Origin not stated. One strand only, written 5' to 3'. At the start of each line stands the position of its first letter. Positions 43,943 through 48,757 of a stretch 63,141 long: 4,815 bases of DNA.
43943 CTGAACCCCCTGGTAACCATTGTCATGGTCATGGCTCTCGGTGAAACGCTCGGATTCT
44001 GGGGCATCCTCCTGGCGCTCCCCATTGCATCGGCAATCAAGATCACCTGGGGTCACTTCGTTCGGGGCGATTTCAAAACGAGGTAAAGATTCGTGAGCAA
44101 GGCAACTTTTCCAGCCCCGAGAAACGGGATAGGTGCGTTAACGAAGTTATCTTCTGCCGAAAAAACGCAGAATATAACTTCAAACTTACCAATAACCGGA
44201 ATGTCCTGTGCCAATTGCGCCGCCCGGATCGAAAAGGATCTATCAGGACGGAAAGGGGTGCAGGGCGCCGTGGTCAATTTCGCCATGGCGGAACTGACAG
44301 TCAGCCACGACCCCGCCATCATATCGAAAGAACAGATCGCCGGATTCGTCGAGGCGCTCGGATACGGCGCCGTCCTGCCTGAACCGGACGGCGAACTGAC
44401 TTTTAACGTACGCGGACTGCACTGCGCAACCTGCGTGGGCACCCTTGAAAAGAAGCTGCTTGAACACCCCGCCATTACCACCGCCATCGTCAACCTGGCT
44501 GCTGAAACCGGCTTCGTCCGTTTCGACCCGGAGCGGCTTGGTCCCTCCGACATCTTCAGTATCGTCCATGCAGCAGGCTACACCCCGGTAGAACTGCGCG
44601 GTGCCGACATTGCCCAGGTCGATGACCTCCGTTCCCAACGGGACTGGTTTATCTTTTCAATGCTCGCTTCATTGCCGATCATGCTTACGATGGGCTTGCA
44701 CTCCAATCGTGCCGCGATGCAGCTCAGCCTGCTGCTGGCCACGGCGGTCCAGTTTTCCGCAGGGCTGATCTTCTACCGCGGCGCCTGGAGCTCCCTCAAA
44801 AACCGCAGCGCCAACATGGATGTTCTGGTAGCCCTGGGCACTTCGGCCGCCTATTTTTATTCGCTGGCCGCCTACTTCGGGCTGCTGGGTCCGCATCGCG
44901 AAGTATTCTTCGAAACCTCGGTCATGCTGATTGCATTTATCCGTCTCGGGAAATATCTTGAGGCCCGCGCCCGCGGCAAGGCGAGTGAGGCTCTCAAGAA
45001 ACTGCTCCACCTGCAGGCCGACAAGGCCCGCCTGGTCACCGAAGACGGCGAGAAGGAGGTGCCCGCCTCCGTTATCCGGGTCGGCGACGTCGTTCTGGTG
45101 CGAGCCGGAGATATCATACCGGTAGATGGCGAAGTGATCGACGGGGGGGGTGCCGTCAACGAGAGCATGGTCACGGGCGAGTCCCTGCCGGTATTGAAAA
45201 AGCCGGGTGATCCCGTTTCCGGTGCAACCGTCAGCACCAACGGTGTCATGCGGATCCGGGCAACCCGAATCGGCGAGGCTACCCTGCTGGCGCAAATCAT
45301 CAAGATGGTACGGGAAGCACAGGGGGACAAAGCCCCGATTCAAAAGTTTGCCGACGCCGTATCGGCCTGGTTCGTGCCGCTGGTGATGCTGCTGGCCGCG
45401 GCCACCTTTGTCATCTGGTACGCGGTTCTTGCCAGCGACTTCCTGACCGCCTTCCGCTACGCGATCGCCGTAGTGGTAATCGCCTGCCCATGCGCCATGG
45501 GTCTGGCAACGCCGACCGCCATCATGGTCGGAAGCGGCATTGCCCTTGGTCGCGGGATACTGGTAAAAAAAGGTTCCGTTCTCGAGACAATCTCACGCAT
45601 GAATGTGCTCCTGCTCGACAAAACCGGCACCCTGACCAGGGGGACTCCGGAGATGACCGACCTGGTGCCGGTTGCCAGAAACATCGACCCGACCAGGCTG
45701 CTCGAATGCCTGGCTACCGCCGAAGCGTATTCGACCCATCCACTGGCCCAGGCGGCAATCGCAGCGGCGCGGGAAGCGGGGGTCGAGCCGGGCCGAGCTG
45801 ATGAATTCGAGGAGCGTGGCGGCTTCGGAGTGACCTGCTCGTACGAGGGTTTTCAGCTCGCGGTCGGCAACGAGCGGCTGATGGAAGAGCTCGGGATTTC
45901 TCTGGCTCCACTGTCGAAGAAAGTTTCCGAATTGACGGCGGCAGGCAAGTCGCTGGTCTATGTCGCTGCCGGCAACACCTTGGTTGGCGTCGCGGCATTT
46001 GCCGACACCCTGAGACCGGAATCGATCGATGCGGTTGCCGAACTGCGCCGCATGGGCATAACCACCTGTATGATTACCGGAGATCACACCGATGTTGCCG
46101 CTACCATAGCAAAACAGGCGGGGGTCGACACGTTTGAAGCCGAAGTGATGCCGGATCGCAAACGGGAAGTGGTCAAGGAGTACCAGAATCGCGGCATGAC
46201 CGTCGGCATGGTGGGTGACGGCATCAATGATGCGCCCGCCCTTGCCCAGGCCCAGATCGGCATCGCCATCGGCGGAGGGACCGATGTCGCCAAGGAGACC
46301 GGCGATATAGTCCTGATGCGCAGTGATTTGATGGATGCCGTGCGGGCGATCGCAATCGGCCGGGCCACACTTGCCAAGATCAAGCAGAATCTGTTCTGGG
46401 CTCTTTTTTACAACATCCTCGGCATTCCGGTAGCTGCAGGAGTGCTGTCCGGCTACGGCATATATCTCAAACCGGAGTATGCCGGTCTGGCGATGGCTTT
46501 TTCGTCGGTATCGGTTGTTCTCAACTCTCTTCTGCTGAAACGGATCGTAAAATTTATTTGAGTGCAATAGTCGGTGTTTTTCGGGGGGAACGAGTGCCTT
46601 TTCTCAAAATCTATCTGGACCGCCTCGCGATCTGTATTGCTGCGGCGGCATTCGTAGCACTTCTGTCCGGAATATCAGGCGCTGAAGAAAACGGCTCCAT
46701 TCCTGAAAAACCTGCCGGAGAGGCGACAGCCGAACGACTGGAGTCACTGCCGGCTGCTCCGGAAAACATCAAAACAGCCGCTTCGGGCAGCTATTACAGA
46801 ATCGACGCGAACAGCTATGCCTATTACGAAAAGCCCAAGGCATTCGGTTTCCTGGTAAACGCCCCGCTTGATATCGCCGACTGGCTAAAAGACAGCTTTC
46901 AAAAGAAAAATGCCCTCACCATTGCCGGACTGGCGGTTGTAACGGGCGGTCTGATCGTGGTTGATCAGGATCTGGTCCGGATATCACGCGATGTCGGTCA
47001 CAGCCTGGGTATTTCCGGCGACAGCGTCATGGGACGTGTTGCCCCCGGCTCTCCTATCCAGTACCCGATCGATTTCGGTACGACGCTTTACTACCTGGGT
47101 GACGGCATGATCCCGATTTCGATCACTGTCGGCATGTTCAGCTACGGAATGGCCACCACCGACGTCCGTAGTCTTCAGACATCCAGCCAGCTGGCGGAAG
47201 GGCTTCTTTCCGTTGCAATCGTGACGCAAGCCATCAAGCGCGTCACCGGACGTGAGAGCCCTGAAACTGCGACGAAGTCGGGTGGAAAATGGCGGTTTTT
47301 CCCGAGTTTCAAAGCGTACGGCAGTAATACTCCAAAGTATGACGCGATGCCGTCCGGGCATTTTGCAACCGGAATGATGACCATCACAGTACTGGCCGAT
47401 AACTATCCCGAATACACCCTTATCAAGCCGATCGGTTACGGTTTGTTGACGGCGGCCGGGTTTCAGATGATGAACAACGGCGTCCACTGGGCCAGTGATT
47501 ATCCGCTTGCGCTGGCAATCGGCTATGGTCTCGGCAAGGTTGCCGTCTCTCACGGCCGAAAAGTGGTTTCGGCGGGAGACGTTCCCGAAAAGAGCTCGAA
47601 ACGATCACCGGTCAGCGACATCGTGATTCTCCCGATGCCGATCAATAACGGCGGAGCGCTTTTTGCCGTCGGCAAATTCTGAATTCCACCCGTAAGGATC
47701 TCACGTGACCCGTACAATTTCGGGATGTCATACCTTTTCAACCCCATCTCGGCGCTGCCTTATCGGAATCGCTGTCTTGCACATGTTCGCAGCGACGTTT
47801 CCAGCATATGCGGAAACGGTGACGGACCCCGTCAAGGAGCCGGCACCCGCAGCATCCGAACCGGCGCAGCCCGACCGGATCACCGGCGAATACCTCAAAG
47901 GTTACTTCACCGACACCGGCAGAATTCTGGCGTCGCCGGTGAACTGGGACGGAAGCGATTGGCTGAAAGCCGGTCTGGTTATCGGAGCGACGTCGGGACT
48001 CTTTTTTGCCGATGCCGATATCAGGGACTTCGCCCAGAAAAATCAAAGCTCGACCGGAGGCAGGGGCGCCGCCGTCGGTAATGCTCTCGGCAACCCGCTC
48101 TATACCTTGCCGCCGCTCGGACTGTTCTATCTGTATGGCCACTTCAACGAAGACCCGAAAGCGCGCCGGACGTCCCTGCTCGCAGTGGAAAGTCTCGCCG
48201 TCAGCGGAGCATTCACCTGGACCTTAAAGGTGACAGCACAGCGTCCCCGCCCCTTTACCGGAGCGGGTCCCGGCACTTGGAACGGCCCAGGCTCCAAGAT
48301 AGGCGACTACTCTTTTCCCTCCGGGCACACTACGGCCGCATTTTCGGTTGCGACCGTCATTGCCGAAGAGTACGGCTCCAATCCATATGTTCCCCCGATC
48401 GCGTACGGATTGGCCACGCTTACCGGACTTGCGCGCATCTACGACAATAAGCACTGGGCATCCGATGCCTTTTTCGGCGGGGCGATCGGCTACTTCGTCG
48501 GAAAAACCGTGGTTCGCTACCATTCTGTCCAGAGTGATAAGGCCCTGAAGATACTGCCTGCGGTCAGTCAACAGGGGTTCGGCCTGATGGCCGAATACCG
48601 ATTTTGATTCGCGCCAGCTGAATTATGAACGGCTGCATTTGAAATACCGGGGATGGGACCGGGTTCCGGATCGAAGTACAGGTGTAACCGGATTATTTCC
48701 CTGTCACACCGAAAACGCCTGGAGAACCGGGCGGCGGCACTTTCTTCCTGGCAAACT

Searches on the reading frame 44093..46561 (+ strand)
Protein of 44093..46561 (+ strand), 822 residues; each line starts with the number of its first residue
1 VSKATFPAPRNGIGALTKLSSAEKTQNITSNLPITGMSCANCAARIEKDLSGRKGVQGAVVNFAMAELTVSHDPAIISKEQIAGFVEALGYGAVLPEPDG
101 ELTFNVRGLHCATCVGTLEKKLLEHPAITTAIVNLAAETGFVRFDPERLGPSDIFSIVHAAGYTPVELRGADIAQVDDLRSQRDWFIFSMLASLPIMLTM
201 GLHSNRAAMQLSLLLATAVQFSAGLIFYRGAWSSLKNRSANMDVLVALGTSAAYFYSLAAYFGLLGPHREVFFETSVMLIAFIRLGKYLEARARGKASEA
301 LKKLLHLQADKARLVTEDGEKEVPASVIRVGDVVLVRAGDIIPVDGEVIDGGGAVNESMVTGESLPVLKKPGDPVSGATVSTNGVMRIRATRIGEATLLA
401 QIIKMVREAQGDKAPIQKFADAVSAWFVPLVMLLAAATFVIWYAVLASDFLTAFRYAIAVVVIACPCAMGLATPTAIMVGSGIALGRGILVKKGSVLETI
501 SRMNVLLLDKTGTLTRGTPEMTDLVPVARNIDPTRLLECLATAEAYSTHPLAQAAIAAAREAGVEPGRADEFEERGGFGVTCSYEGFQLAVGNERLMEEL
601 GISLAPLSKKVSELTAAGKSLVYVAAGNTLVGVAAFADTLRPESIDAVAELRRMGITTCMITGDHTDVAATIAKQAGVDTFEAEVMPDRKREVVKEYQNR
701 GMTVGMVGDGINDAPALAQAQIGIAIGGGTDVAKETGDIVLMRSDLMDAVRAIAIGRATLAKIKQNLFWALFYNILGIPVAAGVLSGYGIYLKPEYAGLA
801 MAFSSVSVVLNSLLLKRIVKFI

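Call 67: search_protein_families(library=pfam, proteins=[window:44093-46561:+], max_evalue=0.00001)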
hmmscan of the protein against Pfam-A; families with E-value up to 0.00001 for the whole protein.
window:44093-46561:+ (822 aa): 3 families
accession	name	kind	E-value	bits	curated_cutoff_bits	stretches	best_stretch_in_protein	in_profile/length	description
PF00122.25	E1-E2_ATPase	-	1.6e-55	187.9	28.1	1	307-483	2-177/181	E1-E2 ATPase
PF00702.32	Hydrolase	-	4.3e-35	122.3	26.4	1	504-720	2-190/191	haloacid dehalogenase-like hydrolase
PF00403.32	HMA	-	1.5e-25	89.8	24.8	2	34-91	4-61/62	Heavy-metal-associated domain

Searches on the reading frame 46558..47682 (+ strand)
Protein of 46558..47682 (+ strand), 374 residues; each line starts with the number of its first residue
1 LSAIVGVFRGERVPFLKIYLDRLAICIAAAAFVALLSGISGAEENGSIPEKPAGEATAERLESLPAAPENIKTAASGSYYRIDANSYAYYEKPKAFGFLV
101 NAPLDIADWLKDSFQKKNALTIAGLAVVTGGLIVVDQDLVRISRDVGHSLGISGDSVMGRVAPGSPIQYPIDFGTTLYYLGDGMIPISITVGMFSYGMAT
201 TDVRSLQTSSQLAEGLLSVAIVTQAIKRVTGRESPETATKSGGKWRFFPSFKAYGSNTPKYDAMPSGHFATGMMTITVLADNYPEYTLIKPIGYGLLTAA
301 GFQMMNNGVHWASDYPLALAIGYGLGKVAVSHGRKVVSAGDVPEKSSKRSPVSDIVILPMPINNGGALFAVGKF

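Call 67: search_protein_families(library=pfam, proteins=[window:46558-47682:+], max_evalue=0.00001)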
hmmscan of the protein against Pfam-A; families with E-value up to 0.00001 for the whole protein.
window:46558-47682:+ (374 aa): 1 family
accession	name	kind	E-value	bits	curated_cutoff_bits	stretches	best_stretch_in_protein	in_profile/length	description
PF01569.27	PAP2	-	1.1e-09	38.6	27.2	1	212-330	5-122/130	PAP2 superfamily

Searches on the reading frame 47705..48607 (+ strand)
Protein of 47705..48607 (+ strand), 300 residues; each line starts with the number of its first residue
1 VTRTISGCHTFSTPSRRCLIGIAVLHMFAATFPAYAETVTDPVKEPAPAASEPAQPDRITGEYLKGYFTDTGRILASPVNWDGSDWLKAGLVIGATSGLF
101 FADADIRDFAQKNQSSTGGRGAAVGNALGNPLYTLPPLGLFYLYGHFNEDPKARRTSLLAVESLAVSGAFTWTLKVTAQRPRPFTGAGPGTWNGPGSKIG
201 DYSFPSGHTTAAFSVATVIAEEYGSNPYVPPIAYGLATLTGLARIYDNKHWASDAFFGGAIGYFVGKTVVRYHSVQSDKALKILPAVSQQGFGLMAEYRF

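Call 67: search_protein_families(library=pfam, proteins=[window:47705-48607:+], max_evalue=0.00001)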
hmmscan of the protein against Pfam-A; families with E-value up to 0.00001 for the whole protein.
window:47705-48607:+ (300 aa): 1 family
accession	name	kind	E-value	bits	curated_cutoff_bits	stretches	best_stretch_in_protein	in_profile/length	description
PF01569.27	PAP2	-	2.3e-21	76.4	27.2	1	159-274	4-126/130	PAP2 superfamily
